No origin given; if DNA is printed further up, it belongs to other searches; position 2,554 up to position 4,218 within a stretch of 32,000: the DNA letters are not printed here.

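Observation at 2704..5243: Divergent orphan pair: 454-aa soluble protein and 334-aa two-TM protein, a candidate two-gene conflict/defence module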

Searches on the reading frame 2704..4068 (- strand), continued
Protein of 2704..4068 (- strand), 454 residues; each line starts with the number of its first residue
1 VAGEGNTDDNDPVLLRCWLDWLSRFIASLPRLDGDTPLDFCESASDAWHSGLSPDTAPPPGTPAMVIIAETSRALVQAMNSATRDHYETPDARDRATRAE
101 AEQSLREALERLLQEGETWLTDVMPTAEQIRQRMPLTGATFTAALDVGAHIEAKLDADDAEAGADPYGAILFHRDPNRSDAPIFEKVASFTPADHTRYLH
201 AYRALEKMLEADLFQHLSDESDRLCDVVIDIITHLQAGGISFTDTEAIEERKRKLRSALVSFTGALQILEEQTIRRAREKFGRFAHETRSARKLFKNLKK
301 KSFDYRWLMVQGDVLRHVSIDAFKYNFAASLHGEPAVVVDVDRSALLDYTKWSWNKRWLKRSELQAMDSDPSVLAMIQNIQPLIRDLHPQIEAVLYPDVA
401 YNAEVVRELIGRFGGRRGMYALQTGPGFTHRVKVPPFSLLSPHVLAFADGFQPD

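Call 39: fold_search(model_id=the predicted structure, library=viral)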
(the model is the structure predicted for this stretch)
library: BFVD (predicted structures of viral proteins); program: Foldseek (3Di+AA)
matches with E <= 10: 339; with E <= 0.001: 0
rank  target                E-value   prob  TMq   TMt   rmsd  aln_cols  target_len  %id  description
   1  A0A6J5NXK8            2.9e-02  0.16  0.09  0.11  35.5       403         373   11  Uncharacterized protein (Fragment) [uncultured Caudovirales phage]
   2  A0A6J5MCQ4            9.1e-02  0.10  0.10  0.07  43.8       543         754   11  Uncharacterized protein [uncultured Caudovirales phage]
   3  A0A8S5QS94            1.2e-01  0.12  0.11  0.06  31.1       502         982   11  Minor tail protein [Phage sp. ctez94]
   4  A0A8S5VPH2            1.7e-01  0.10  0.11  0.05  29.7       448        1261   12  (no name in the UniProt tables at hand)
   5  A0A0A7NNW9            2.2e-01  0.21  0.16  0.07  32.8       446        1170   12  Lysin [Lactobacillus phage LfeInf]
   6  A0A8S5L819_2          3.2e-01  0.12  0.13  0.07  32.9       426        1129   11  Minor tail protein [Siphoviridae sp. ctDmQ3]
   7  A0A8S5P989            4.0e-01  0.06  0.10  0.04  29.5       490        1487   13  Tail tape measure protein [Myoviridae sp. ctZNX6]
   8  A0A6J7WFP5            5.5e-01  0.05  0.10  0.07  31.3       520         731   10  Bacteriophage lambda, GpH, tail tape measure, C-terminal [uncultured Caudovirales phage]
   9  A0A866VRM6            6.0e-01  0.33  0.14  0.21  12.1       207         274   10  G protein-coupled receptor-6.3 [Elephant endotheliotropic herpesvirus 3A]
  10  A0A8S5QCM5            6.9e-01  0.10  0.14  0.08  23.9       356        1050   12  Minor tail protein (Fragment) [Myoviridae sp. ctw4b6]
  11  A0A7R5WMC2            6.9e-01  0.08  0.11  0.12  31.7       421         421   10  Uncharacterized protein [Diachasmimorpha longicaudata entomopoxvirus]
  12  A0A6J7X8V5            6.9e-01  0.08  0.13  0.09  37.1       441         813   11  Uncharacterized protein [uncultured Caudovirales phage]
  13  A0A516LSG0            7.6e-01  0.07  0.11  0.12  30.1       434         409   10  (no name in the UniProt tables at hand)
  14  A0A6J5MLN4            7.9e-01  0.05  0.11  0.10  34.1       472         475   10  Uncharacterized protein [uncultured Caudovirales phage]
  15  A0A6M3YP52            8.3e-01  0.13  0.11  0.17  12.6       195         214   11  (no name in the UniProt tables at hand)
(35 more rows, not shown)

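Call 52: find_encoding_contigs(protein=P0011, flank=8000, max_places=1)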
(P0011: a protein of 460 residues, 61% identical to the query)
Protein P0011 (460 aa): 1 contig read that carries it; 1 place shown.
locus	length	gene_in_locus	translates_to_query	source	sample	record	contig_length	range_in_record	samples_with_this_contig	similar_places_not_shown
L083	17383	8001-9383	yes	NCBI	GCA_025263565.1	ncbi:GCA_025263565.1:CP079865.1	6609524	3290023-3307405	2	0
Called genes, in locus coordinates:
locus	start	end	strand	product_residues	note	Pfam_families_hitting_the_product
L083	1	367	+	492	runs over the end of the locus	PF00171:Aldedh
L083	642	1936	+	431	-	PF01527:HTH_Tnp_1 (weak), PF13276:HTH_21, PF00665:rve, PF13683:rve_3 (weak)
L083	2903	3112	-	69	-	-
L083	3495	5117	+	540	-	PF22483:Mu-transpos_C_2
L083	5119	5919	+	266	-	PF01695:IstB_IS21, PF03969:AFG1_ATPase, PF00308:Bac_DnaA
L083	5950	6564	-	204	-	-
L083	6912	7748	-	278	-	-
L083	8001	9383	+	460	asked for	-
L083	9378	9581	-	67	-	PF12728:HTH_17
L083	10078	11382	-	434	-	PF22022:Phage_int_M (faint), PF00589:Phage_integrase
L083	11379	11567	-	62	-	PF12728:HTH_17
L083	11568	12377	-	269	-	PF13730:HTH_36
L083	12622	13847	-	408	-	PF13276:HTH_21, PF00665:rve, PF13683:rve_3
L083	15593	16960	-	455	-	PF02470:MlaD, PF11887:Mce4_CUP1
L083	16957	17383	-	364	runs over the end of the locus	PF02470:MlaD, PF11887:Mce4_CUP1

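Call 55: search_protein_representatives(alignment_id=A1)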
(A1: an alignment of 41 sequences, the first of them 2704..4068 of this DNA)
Query: 41 sequences, 453 profile positions. Proteins with E-value up to 0.001 (for the whole library): 235; up to 1e-10: 137; up to 1e-30: 50. The best 150 are listed.
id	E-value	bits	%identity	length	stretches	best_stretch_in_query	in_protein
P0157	4.4e-206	701.4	-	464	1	3-452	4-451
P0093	1.4e-195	666.7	-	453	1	2-451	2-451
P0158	2.9e-159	547.0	-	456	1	11-450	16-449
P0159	5.0e-142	490.2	-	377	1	4-369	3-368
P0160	2.2e-136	471.6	-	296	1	111-384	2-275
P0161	4.6e-134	463.9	-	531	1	10-450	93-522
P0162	4.0e-126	437.8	-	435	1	6-451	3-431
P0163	7.2e-113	394.1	-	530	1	8-449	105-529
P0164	9.4e-112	390.4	-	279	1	67-318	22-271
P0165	2.7e-110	385.6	-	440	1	9-450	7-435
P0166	4.8e-91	322.1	-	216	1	245-448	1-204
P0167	1.6e-88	313.8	-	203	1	106-300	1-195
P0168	1.1e-78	281.5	-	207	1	169-333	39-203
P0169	7.9e-76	272.0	-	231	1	3-197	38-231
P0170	7.1e-70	252.4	-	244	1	213-450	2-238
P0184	2.8e-50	187.8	-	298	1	158-449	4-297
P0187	6.3e-48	180.0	-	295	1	163-448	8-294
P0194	3.2e-42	161.2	-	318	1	153-419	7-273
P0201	6.3e-35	137.2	-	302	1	164-420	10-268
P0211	2.4e-29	118.8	-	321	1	147-448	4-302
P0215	8.0e-29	117.1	-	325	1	161-444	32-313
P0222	4.0e-25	104.9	-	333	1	153-442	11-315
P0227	3.5e-23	98.4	-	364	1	163-450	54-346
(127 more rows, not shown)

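Call 56: search_protein_families(library=pfam, proteins=[P0184, P0187, P0194, P0201, P0211, P0215, P0222, P0227, P0161, P0163], max_evalue=0.1)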
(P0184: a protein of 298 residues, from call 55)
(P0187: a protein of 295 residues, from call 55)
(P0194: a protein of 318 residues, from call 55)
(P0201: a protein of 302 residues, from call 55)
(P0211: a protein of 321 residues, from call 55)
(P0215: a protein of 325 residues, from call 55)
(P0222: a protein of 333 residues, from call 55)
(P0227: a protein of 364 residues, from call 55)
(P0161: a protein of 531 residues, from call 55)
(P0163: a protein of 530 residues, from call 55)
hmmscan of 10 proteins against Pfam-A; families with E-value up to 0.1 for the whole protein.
P0184 (298 aa): 1 family
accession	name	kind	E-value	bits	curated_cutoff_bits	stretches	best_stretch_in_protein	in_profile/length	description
PF07743.18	HSCB_C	-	0.09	13.6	22.1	0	203-254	12-63/74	HSCB C-terminal oligomerisation domain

P0187 (295 aa): 0 families

P0194 (318 aa): 0 families

P0201 (302 aa): 0 families

P0211 (321 aa): 0 families

P0215 (325 aa): 0 families

P0222 (333 aa): 1 family
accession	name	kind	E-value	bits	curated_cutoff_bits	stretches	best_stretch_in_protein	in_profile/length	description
PF04992.19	RNA_pol_Rpb1_6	-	0.095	13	23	0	209-267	21-80/189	RNA polymerase Rpb1, domain 6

P0227 (364 aa): 0 families

P0161 (531 aa): 0 families

P0163 (530 aa): 1 family
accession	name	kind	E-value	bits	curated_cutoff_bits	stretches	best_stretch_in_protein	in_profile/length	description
PF22553.1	TY-Chap2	-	0.0099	16.1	27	0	314-375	81-143/223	T3SS (YopN, CesT) and YbjN peptide-binding chaperone 2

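Call 65: find_homologous_proteins(query=P0194)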
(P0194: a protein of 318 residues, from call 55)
Query P0194 (318 aa): 9 proteins with E <= 0.001 among 784 candidates.
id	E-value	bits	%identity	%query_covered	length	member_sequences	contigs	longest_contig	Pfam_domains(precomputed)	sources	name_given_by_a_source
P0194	3.8e-213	724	100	100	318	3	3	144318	-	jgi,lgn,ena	jgi:hypothetical protein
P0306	5.9e-115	402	57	91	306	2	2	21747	-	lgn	-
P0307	3.4e-109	383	54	95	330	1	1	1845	-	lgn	-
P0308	8.1e-108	378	53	92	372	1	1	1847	-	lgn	-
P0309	9.1e-108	378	52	93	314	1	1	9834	-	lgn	-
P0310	2.8e-107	377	54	94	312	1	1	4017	-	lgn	-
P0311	1.6e-72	262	42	95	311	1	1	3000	-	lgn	-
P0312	1.2e-64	237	39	85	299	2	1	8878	-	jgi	-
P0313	6.9e-63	231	41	83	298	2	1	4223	-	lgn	-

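Call 66: find_encoding_contigs(protein=P0002, flank=8000, max_places=1)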
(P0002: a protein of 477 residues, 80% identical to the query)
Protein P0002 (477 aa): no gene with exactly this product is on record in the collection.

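Call 68: find_encoding_contigs(protein=P0194, flank=7000, max_places=2)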
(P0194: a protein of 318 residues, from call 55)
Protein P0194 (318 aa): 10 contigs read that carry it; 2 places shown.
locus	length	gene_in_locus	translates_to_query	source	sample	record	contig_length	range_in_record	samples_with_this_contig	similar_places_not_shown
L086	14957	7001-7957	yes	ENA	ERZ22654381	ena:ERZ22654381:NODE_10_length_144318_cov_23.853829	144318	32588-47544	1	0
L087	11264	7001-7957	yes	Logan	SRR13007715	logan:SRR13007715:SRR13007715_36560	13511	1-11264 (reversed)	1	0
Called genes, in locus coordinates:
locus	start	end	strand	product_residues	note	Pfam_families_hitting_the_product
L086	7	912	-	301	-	PF03405:FA_desaturase_2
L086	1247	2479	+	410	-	PF14361:RsbRD_N, PF13556:HTH_30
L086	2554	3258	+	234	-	PF00005:ABC_tran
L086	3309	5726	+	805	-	PF02687:FtsX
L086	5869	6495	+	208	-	PF00857:Isochorismatase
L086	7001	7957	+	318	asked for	-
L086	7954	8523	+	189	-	-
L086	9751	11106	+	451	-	-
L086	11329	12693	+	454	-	-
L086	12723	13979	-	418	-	PF07690:MFS_1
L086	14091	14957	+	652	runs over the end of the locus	PF09991:DUF2232 (weak), PF00005:ABC_tran, PF02463:SMC_N (faint), PF13191:AAA_16 (faint), PF13555:AAA_29 (faint), PF13304:AAA_21 (faint), PF13401:AAA_22 (weak), PF00005:ABC_tran, +1 more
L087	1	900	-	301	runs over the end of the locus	PF03405:FA_desaturase_2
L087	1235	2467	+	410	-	PF14361:RsbRD_N, PF13556:HTH_30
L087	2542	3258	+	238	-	PF00005:ABC_tran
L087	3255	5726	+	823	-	PF02687:FtsX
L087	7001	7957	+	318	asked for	-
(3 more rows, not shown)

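Call 69: find_encoding_contigs(protein=P0306, flank=7000, max_places=2)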
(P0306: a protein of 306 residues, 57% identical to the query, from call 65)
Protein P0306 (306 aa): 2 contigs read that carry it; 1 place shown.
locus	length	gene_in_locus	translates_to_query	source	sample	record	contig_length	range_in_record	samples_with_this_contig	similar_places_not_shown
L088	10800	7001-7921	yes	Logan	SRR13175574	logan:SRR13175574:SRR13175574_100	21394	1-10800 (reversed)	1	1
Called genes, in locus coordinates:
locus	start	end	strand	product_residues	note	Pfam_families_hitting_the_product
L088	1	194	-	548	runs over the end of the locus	PF00437:T2SSE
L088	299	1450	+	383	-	PF01385:OrfB_IS605, PF07282:Cas12f1-like_TNB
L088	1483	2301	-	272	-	-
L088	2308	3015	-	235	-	PF08666:SAF (weak)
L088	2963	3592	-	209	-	-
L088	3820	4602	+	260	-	PF13560:HTH_31, PF17765:MLTR_LBD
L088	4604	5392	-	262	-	PF00561:Abhydrolase_1, PF12146:Hydrolase_4, PF12697:Abhydrolase_6, PF03096:Ndr (weak)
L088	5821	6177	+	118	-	-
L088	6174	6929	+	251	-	-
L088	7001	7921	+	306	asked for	-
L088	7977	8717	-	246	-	-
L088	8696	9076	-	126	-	-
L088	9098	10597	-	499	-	-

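Call 75: search_dna_similar(query=window:2704-4068:-, collection=phages, mode=protein, max_evalue=0.001, max_rows=10)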
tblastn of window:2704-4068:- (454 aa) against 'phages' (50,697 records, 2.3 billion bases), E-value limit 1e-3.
No match.

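Call 77: search_dna_similar(query=window:2704-4068:-, collection=plasmids, mode=protein, max_evalue=0.001, max_rows=15)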
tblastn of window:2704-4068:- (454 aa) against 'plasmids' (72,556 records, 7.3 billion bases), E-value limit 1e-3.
Records with a match: 4; places in all: 4; records where one place covers at least 80% of the query: 1.
Best place of each record, by identity: <60% 4.
By first word of the organism name: Rhodococcus 2; Mycolicibacterium 2.
By predicted mobility (MOB-suite, as given by PLSDB): non-mobilizable 2; mobilizable 2.
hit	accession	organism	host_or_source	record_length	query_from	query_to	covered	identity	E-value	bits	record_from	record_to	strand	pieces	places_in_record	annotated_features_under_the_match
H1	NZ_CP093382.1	Rhodococcus opacus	cell culture,forest soil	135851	3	452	99%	45.3%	4e-117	384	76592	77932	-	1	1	hypothetical protein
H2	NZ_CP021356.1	Rhodococcus oxybenzonivorans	river sediment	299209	162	437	61%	28.5%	7e-26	118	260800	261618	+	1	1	hypothetical protein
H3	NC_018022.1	Mycolicibacterium chubuense NBB4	-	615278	143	448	67%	21.3%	2e-10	71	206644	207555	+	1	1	hypothetical protein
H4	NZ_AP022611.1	Mycolicibacterium madagascariense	-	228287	165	448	63%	22.6%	1e-10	72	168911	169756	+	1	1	hypothetical protein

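Call 78: get_annotated_region(hit=H1, flank=6000)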
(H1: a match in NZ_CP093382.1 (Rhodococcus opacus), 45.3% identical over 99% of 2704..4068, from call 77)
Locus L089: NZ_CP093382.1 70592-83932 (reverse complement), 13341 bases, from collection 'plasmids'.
description: Rhodococcus opacus strain S8 plasmid pCP135, complete sequence
organism: Rhodococcus opacus (NCBI taxid 37919)
taxonomy: Bacteria; Actinomycetota; Actinomycetes; Mycobacteriales; Nocardiaceae; Rhodococcus; Rhodococcus opacus
host: -; source: cell culture,forest soil; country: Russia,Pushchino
typing (MOB-suite, as given by PLSDB): non-mobilizable
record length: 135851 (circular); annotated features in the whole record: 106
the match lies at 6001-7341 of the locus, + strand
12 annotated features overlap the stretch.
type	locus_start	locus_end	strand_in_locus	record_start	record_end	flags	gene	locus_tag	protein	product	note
CDS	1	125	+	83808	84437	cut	-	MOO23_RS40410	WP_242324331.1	HNH endonuclease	-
CDS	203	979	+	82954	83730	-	-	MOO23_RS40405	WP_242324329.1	hypothetical protein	-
CDS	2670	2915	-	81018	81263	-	-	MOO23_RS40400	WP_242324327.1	hypothetical protein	-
CDS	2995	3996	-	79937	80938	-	-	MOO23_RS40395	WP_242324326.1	hypothetical protein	-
CDS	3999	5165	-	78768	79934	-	-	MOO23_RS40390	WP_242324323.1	site-specific integrase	GO:0015074 - DNA integration [Evidence IEA]; GO:0006310 - DNA recombination [Evidence IEA]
CDS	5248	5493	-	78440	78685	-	-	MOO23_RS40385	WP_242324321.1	hypothetical protein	-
CDS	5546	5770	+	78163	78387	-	-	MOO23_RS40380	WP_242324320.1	hypothetical protein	-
CDS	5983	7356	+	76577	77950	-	-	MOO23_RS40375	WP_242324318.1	hypothetical protein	-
CDS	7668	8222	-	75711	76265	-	-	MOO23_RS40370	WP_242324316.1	hypothetical protein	-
CDS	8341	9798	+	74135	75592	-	-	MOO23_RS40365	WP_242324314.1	hypothetical protein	-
CDS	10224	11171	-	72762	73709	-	-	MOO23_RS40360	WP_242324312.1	hypothetical protein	-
CDS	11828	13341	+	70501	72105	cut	-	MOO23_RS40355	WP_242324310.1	hypothetical protein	-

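Call 79: get_annotated_region(hit=H2, flank=5000)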
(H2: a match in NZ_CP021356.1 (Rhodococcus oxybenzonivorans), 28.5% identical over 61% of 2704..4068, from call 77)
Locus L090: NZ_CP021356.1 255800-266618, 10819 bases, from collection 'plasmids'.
description: Rhodococcus oxybenzonivorans strain S2-17 plasmid pRB29, complete sequence
organism: Rhodococcus oxybenzonivorans (NCBI taxid 1990687)
taxonomy: Bacteria; Actinomycetota; Actinomycetes; Mycobacteriales; Nocardiaceae; Rhodococcus; Rhodococcus oxybenzonivorans
host: -; source: river sediment; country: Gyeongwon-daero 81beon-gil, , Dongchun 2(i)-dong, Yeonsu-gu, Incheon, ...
typing (MOB-suite, as given by PLSDB): non-mobilizable
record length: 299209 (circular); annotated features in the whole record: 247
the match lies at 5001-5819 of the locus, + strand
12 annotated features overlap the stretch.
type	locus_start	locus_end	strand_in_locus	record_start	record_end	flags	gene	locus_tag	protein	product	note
CDS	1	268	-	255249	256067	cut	-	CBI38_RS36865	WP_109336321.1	hypothetical protein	-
CDS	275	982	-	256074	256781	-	-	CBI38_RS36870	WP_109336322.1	SAF domain-containing protein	-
CDS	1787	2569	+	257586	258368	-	-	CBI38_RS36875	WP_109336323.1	helix-turn-helix transcriptional regulator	-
CDS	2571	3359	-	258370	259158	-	-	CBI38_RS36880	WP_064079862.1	alpha/beta hydrolase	-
CDS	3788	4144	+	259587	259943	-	-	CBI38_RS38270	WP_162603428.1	hypothetical protein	-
CDS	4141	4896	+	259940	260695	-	-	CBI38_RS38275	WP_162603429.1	hypothetical protein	-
CDS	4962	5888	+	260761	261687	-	-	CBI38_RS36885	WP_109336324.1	hypothetical protein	-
CDS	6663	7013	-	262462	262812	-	-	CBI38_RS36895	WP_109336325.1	hypothetical protein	-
CDS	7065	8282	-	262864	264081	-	-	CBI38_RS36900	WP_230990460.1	hypothetical protein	-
CDS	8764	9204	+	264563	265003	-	-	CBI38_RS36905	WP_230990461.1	helix-turn-helix transcriptional regulator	-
CDS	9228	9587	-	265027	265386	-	-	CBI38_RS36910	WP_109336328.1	hypothetical protein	-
CDS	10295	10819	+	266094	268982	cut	-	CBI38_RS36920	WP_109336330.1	DUF4365 domain-containing protein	-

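Call 80: get_annotated_region(hit=H3, flank=5000)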
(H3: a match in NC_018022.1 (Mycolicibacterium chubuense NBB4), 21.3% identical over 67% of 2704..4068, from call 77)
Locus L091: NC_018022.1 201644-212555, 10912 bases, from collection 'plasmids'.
description: Mycolicibacterium chubuense NBB4 plasmid pMYCCH.01, complete sequence
organism: Mycolicibacterium chubuense NBB4 (NCBI taxid 710421)
taxonomy: Bacteria; Actinomycetota; Actinomycetes; Mycobacteriales; Mycobacteriaceae; Mycolicibacterium; Mycolicibacterium chubuense; Mycolicibacterium chubuense NBB4
host: -; source: -; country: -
typing (MOB-suite, as given by PLSDB): mobilizable; relaxase MOBF,MOBF
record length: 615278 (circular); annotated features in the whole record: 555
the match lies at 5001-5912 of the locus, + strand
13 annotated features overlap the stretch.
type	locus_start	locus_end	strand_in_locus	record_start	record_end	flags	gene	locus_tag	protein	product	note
CDS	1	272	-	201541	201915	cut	-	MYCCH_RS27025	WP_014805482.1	hypothetical protein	-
CDS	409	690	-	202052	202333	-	-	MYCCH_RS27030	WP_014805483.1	hypothetical protein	-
CDS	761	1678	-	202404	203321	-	-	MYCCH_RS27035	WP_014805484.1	conjugal transfer protein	-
CDS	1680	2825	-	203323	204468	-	-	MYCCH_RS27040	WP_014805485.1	hypothetical protein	-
CDS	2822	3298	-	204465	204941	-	-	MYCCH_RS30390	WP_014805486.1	hypothetical protein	-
CDS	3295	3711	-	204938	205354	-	-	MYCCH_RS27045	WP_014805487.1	hypothetical protein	-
CDS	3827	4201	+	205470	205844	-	-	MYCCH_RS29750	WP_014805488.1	helix-turn-helix transcriptional regulator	-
CDS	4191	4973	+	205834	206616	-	-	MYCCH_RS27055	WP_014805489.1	hypothetical protein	-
CDS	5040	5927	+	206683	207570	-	-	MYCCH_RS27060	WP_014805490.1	hypothetical protein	-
CDS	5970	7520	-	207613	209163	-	eccE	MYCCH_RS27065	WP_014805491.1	type VII secretion protein EccE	GO:0009306 - protein secretion [Evidence IEA]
CDS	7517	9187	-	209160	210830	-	mycP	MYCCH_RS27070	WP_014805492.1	type VII secretion-associated serine protease mycosin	GO:0009306 - protein secretion [Evidence IEA]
CDS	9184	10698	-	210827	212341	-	eccD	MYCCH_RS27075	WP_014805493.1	type VII secretion integral membrane protein EccD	GO:0009306 - protein secretion [Evidence IEA]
CDS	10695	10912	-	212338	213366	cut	-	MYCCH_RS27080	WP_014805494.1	MinD/ParA family protein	-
